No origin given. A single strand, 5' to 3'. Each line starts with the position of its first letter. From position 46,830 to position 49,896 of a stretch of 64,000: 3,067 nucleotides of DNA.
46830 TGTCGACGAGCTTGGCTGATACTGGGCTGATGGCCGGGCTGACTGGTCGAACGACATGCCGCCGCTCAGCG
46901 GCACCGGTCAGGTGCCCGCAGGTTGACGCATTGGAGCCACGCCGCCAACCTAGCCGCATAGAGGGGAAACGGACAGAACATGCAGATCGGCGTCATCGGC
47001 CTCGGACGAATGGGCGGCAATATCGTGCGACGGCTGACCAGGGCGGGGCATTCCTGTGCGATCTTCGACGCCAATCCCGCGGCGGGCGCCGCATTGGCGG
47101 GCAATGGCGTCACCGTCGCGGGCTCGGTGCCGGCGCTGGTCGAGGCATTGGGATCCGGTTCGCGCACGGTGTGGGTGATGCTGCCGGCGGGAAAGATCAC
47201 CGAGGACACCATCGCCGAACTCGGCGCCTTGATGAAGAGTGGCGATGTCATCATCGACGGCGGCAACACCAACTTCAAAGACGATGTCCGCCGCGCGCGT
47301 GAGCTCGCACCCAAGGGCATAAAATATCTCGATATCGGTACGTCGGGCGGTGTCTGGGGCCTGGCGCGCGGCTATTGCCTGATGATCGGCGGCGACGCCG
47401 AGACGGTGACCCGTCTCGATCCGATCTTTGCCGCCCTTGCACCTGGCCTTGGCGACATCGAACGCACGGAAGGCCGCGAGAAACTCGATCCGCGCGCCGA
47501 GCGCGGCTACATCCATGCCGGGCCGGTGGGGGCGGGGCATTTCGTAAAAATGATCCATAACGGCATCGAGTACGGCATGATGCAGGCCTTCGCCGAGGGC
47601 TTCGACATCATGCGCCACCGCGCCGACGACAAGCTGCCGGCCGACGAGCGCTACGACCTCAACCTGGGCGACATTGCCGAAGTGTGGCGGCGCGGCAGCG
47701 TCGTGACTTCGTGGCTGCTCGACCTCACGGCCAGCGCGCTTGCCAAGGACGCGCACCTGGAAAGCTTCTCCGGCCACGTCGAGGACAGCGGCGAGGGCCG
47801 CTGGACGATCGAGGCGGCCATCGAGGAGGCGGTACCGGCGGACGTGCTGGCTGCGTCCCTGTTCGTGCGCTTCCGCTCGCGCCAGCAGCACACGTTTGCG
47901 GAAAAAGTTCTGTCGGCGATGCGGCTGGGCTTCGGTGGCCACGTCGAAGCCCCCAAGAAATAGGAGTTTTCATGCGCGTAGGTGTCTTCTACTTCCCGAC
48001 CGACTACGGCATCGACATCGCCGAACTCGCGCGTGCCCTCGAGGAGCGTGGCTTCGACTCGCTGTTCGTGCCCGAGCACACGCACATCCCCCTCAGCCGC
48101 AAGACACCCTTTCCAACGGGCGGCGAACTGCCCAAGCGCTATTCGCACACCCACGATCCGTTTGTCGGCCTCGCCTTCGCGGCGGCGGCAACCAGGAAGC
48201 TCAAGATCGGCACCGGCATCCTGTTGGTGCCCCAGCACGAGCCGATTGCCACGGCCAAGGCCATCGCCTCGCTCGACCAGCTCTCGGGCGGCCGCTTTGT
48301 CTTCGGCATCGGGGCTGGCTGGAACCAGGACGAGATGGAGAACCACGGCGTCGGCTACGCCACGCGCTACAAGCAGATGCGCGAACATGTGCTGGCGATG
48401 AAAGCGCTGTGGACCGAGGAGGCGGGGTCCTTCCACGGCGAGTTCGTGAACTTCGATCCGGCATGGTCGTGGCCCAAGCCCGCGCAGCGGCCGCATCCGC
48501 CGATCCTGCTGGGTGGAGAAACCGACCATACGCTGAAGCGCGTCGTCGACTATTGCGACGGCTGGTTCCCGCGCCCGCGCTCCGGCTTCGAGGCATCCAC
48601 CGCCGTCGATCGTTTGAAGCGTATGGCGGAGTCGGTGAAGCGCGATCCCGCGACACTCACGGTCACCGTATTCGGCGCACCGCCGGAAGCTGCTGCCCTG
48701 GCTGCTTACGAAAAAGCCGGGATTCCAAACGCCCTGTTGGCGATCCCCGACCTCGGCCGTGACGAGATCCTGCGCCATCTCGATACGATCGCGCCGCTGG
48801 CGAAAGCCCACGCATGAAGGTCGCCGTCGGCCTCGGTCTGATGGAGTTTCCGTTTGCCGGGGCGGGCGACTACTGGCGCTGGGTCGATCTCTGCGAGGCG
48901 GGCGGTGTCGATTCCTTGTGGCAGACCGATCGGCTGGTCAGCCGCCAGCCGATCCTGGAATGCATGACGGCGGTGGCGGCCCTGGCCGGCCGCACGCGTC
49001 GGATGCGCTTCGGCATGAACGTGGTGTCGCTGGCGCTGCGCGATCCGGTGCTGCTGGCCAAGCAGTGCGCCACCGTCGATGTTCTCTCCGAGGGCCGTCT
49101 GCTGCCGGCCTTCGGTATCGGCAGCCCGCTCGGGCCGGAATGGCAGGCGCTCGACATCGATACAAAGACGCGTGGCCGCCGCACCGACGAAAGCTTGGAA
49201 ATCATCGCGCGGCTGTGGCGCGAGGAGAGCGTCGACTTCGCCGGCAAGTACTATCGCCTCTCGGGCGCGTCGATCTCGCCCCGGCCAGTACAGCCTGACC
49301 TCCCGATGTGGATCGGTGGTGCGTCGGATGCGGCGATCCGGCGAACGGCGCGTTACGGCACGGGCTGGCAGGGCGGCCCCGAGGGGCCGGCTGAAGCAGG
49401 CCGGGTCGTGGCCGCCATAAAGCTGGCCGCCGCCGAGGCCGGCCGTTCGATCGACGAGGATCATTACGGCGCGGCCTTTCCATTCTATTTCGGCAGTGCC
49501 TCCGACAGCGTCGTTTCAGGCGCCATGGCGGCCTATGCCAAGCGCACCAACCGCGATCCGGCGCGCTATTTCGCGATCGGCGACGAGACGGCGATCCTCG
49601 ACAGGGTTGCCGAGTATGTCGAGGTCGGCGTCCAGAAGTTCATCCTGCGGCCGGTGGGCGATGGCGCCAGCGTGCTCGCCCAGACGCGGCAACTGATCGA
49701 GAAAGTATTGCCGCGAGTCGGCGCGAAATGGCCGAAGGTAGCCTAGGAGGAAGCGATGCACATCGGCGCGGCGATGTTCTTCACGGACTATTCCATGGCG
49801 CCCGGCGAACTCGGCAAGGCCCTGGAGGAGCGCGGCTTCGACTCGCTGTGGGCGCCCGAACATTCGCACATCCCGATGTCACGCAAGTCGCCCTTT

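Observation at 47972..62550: Dense swarm of nine luciferase-like (LLM) oxidoreductase paralogues wrapped around the F420 biosynthesis genes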

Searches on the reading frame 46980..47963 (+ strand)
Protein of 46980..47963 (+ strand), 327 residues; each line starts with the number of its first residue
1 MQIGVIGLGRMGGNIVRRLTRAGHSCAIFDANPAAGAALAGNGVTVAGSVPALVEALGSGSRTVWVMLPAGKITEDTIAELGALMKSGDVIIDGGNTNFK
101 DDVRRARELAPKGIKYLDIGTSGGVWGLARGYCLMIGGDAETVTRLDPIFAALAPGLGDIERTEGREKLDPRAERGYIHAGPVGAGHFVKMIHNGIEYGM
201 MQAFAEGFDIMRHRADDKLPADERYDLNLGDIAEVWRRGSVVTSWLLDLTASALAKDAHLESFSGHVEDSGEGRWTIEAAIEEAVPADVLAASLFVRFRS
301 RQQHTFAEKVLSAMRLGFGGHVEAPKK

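Call 3: search_protein_families(library=ncbifam, proteins=[window:46980-47963:+], max_evalue=0.00001)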
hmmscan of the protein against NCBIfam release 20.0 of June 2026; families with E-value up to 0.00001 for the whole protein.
window:46980-47963:+ (327 aa): 10 families
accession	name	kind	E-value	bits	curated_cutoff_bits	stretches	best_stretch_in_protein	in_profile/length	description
NF007161.0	PRK09599.1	subfamily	1.6e-138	461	271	1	1-325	1-300/302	NADP-dependent phosphogluconate dehydrogenase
TIGR00872.1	gnd_rel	equivalog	4.7e-112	374.1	297.2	1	1-326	1-298/299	phosphogluconate dehydrogenase (NAD(+)-dependent, decarboxylating)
NF006765.0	PRK09287.1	equivalog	4.4e-60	203.9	413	1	2-305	5-296/476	NADP-dependent phosphogluconate dehydrogenase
TIGR00873.1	gnd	equivalog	1.7e-54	185.4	426.7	1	2-311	1-299/467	decarboxylating NADP(+)-dependent phosphogluconate dehydrogenase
TIGR01692.1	HIBADH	equivalog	8.5e-17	61.4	291.6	1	6-154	2-150/288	3-hydroxyisobutyrate dehydrogenase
TIGR01505.1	tartro_sem_red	equivalog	4.4e-15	55.7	340.75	1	3-155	2-154/291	2-hydroxy-3-oxopropionate reductase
NF008592.0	PRK11559.1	equivalog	5.1e-14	52.2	397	1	1-154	3-156/296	2-hydroxy-3-oxopropionate reductase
NF043037.1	ThreonDh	equivalog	4.4e-11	42.7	350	1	2-160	4-162/297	L-threonate dehydrogenase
NF011633.0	PRK15059.1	equivalog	5.4e-11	42.2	451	1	1-153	1-152/292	2-hydroxy-3-oxopropionate reductase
NF012005.0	PRK15461.1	equivalog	7.8e-11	41.7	348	1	2-154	3-155/298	sulfolactaldehyde 3-reductase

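Call 4: search_protein_families(library=pfam, proteins=[window:46980-47963:+], max_evalue=0.001)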
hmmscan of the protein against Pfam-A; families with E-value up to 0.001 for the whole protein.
window:46980-47963:+ (327 aa): 4 families
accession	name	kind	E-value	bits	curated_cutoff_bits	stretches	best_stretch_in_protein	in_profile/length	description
PF03446.21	NAD_binding_2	-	6.5e-37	127.5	21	1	2-154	1-153/161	NAD binding domain of 6-phosphogluconate dehydrogenase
PF00393.24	6PGD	-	2.5e-22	80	27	1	186-304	1-117/290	6-phosphogluconate dehydrogenase, C-terminal domain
PF03807.23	F420_oxidored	-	0.0003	21.7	21.6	1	2-47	1-49/94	NADP oxidoreductase coenzyme F420-dependent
PF02826.25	2-Hacid_dh_C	-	0.00043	20.2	25.1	1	2-95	38-127/178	D-isomer specific 2-hydroxyacid dehydrogenase, NAD binding domain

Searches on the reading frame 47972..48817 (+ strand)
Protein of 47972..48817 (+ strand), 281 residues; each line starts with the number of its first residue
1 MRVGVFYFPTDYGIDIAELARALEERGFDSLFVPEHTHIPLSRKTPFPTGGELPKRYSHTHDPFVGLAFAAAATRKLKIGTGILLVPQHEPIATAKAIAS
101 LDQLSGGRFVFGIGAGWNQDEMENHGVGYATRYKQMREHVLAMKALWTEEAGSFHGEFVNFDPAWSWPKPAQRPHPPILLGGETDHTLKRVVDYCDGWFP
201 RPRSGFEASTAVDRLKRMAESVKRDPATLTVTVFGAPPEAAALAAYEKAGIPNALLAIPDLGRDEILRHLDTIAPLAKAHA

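Call 3: search_protein_families(library=ncbifam, proteins=[window:47972-48817:+], max_evalue=0.00001)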
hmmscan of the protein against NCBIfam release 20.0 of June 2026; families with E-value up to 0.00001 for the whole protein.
window:47972-48817:+ (281 aa): 30 families (the best 25 are shown)
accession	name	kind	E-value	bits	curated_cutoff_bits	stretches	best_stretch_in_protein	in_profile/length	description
TIGR03619.1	F420_Rv2161c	subfamily_domain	4.5e-80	268.8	166.9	1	18-256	2-245/247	TIGR03619 family F420-dependent LLM class oxidoreductase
TIGR03560.1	F420_Rv1855c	subfamily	5e-38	131.1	231.4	1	15-233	14-226/227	TIGR03560 family F420-dependent LLM class oxidoreductase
TIGR03621.1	F420_MSMEG_2516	subfamily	1.1e-28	100.2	213.15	1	62-188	41-163/295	TIGR03621 family F420-dependent LLM class oxidoreductase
TIGR03571.1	lucif_BA3436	subfamily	9e-28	97.4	303.9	1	17-226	34-232/304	TIGR03571 family LLM class oxidoreductase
TIGR03854.1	F420_MSMEG_3544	hypoth_equivalog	1.6e-22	80.1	295.6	1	57-226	37-209/290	TIGR03854 family LLM class F420-dependent oxidoreductase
TIGR04021.1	LLM_DMSO2_sfnG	equivalog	3.5e-22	79.3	382.95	1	70-234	70-235/350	dimethylsulfone monooxygenase SfnG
TIGR03617.1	F420_MSMEG_2256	subfamily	1.6e-21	76.6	278.15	1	59-202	17-166/318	TIGR03617 family F420-dependent LLM class oxidoreductase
NF002619.0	PRK02271.1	equivalog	9.2e-21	74.5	276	1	61-236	40-212/329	5,10-methylenetetrahydromethanopterin reductase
TIGR03555.1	F420_mer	equivalog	3.3e-18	66.2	348.7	1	64-234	41-209/325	5,10-methylenetetrahydromethanopterin reductase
TIGR03559.1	F420_Rv3520c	subfamily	6.7e-16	58.2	335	1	59-200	36-188/325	LLM class F420-dependent oxidoreductase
TIGR03860.1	FMN_nitrolo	subfamily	1.1e-15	57.4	279.7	1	17-148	32-161/422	NtaA/DmoA family FMN-dependent monooxygenase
TIGR03564.1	F420_MSMEG_4879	subfamily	2.8e-15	56.7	234.25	1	61-198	24-160/265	TIGR03564 family F420-dependent LLM class oxidoreductase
TIGR03565.1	alk_sulf_monoox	equivalog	2.9e-15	56.2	518.2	1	60-220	52-213/346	FMNH2-dependent alkanesulfonate monooxygenase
TIGR04465.1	ArgArg_F420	equivalog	1.2e-14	54.2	470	1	58-230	91-263/364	F420-dependent hydroxymycolic acid dehydrogenase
TIGR03856.1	F420_MSMEG_2906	subfamily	1.8e-14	53.9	243.7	1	2-252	2-225/249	LLM class F420-dependent oxidoreductase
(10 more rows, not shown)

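Call 4: search_protein_families(library=pfam, proteins=[window:47972-48817:+], max_evalue=0.001)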
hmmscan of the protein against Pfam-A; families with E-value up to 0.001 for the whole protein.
window:47972-48817:+ (281 aa): 1 family
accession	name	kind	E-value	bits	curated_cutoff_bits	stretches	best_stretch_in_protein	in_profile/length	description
PF00296.26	Bac_luciferase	-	1e-54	186.5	27.9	1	15-235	24-226/314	Luciferase-like monooxygenase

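Call 24: search_solved_structures(query=window:47972-48817:+, max_evalue=1e-8, show_alignments=1)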
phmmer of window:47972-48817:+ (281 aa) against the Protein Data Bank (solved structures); distinct sequences matched with E-value up to 1e-8: 18.
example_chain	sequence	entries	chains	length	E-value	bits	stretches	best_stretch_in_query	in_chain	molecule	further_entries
3rao_A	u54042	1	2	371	1.2e-19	74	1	67-227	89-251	Putative Luciferase-like Monooxygenase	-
1z69_A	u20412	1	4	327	7.1e-16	61.7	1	60-235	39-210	Coenzyme F420-dependent N(5),N(10)-methylenetetrahydromethanopterin reductase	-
8t0u_A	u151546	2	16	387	3.1e-15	59.6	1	70-219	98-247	FMNH(2)-dependent dimethylsulfone monooxygenase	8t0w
7bip_A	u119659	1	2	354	3.8e-15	59.3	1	59-181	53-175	Luciferase-like monooxygenase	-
8cbb_A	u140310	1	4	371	1.4e-14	57.4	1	61-178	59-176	Alkanal monooxygenase alpha chain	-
9fp4_A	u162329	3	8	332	5.2e-14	55.5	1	58-230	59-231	F420-dependent hydroxymycolic acid dehydrogenase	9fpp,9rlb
8qq8_A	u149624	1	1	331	1.8e-13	53.8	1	61-236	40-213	5,10-methylenetetrahydromethanopterin reductase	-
8qpl_A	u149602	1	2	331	1.8e-13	53.8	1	61-236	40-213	5,10-methylenetetrahydromethanopterin reductase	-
8qpm_A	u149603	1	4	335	1.9e-13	53.7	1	61-236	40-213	5,10-methylenetetrahydromethanopterin reductase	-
2b81_A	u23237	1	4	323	4.8e-13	52.4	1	60-222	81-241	Luciferase-like monooxygenase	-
6sgg_AAA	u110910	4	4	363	3.6e-12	49.5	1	50-251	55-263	Pyrimidine monooxygenase RutA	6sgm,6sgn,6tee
6sgl_AAA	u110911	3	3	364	3.6e-12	49.5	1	50-251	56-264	Pyrimidine monooxygenase RutA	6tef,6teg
5wan_A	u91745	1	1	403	4.7e-12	49.1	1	50-251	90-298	Pyrimidine monooxygenase RutA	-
8vw6_A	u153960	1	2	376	4.7e-10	42.6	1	72-236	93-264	Alkanesulfonate monooxygenase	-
5tlc_A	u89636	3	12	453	4.6e-09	39.3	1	17-149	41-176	Dibenzothiophene desulfurization enzyme A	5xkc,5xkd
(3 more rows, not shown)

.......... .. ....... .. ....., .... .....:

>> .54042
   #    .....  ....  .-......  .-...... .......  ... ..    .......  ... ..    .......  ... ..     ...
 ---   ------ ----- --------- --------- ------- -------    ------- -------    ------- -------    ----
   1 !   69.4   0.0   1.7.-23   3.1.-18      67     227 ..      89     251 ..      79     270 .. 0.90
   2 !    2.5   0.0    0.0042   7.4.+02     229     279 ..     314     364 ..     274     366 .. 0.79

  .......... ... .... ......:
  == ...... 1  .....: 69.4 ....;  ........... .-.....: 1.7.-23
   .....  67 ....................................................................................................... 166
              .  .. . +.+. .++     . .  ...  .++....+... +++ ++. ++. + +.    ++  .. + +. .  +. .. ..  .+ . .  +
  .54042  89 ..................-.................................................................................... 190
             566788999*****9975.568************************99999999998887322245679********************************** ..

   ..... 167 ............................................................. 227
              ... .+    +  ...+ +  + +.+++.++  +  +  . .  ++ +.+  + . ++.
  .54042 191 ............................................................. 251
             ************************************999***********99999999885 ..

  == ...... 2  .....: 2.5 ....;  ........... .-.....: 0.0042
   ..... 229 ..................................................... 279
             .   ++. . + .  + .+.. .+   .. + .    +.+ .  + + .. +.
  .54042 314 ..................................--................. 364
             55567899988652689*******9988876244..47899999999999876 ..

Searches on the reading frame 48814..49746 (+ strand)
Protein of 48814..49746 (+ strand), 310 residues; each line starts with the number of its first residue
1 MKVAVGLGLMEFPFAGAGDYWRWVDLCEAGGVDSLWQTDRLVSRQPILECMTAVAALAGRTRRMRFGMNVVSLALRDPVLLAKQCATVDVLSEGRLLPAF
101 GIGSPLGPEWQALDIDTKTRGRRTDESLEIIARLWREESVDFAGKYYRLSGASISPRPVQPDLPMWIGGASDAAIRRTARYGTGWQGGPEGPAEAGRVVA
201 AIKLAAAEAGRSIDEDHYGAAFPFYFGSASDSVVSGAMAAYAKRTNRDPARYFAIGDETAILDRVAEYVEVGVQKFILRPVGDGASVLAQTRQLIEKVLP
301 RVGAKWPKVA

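Call 3: search_protein_families(library=ncbifam, proteins=[window:48814-49746:+], max_evalue=0.00001)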
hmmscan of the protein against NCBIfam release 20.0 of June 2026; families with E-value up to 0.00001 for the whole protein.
window:48814-49746:+ (310 aa): 27 families (the best 25 are shown)
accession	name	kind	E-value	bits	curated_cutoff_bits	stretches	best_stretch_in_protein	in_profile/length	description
TIGR03854.1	F420_MSMEG_3544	hypoth_equivalog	6.4e-54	183.2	295.6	1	19-287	14-274/290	TIGR03854 family LLM class F420-dependent oxidoreductase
TIGR03619.1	F420_Rv2161c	subfamily_domain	3.3e-47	161.2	166.9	1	43-278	39-245/247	TIGR03619 family F420-dependent LLM class oxidoreductase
TIGR03560.1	F420_Rv1855c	subfamily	6.7e-34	117.6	231.4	1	27-215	22-221/227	TIGR03560 family F420-dependent LLM class oxidoreductase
NF001939.1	PRK00719.1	subfamily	2.5e-22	79.2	510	1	54-213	59-219/373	alkanesulfonate monooxygenase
TIGR03571.1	lucif_BA3436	subfamily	3.3e-22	79.1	303.9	1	43-202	62-221/304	TIGR03571 family LLM class oxidoreductase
TIGR03565.1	alk_sulf_monoox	equivalog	1.5e-21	76.9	518.2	1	52-213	57-219/346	FMNH2-dependent alkanesulfonate monooxygenase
TIGR03621.1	F420_MSMEG_2516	subfamily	7.2e-20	71.3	213.15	1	26-180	22-168/295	TIGR03621 family F420-dependent LLM class oxidoreductase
NF002619.0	PRK02271.1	equivalog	2.5e-18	66.5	276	1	23-222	19-211/329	5,10-methylenetetrahydromethanopterin reductase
TIGR04021.1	LLM_DMSO2_sfnG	equivalog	1e-17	64.6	382.95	1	48-213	61-228/350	dimethylsulfone monooxygenase SfnG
TIGR03555.1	F420_mer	equivalog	1.7e-17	63.8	348.7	1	22-216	16-204/325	5,10-methylenetetrahydromethanopterin reductase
TIGR03564.1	F420_MSMEG_4879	subfamily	1.6e-16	60.7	234.25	1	27-212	8-188/265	TIGR03564 family F420-dependent LLM class oxidoreductase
TIGR03559.1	F420_Rv3520c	subfamily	2.6e-16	59.6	335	1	24-186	19-187/325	LLM class F420-dependent oxidoreductase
TIGR03554.1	F420_G6P_DH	equivalog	2.9e-15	56.1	420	1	52-215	54-222/331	glucose-6-phosphate dehydrogenase (coenzyme-F420)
TIGR04020.1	seco_metab_LLM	subfamily_domain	1.5e-14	53.9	244.45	1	53-173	56-175/341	MupA/Atu3671 family FMN-dependent luciferase-like monooxygenase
TIGR03858.1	LLM_2I7G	subfamily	1.3e-13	50.7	462.25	1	52-183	60-192/337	Atu2307/SP_0267 family LLM class monooxygenase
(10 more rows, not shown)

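Call 4: search_protein_families(library=pfam, proteins=[window:48814-49746:+], max_evalue=0.001)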
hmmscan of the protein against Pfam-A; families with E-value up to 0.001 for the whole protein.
window:48814-49746:+ (310 aa): 1 family
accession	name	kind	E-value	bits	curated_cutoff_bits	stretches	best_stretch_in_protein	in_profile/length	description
PF00296.26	Bac_luciferase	-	2.1e-48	165.8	27.9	1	22-293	27-306/314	Luciferase-like monooxygenase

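Call 38: search_solved_structures(query=window:48814-49746:+, max_evalue=0.00001)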
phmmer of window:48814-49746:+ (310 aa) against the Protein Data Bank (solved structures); distinct sequences matched with E-value up to 0.00001: 26.
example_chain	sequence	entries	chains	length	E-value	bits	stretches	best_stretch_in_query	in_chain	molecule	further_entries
8qq8_A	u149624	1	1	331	3.9e-19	72.3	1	22-220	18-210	5,10-methylenetetrahydromethanopterin reductase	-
8qpl_A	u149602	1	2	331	4.2e-19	72.2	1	23-220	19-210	5,10-methylenetetrahydromethanopterin reductase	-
8qpm_A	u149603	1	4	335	4.3e-19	72.1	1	23-220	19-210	5,10-methylenetetrahydromethanopterin reductase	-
7jv3_A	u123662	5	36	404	3.1e-14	56.2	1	52-213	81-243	Alkanesulfonate monooxygenase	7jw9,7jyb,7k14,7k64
7bip_A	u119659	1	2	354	5.3e-14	55.4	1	51-259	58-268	Luciferase-like monooxygenase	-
3b4y_A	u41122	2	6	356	4e-13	52.5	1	52-214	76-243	PROBABLE F420-DEPENDENT GLUCOSE-6-PHOSPHATE DEHYDROGENASE FGD1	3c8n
1m41_A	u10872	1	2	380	1.7e-12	50.4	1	51-213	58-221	FMNH2-dependent alkanesulfonate monooxygenase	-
1nqk_A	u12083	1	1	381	1.8e-12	50.4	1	51-213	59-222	Alkanesulfonate monooxygenase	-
3rao_A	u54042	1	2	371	2.6e-12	49.9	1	45-172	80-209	Putative Luciferase-like Monooxygenase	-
2b81_A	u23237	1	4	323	5.7e-12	48.7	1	47-196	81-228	Luciferase-like monooxygenase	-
5lxe_A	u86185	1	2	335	5.5e-11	45.5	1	53-213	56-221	F420-dependent glucose-6-phosphate dehydrogenase 1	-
8cbb_A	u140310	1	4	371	7.5e-11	45.1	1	27-183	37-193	Alkanal monooxygenase alpha chain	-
9fp4_A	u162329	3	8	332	9.3e-11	44.8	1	53-212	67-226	F420-dependent hydroxymycolic acid dehydrogenase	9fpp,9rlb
2i7g_A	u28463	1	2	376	2.1e-10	43.6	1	49-178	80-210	Monooxygenase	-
5wan_A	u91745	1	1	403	5.8e-10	42.1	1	48-213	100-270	Pyrimidine monooxygenase RutA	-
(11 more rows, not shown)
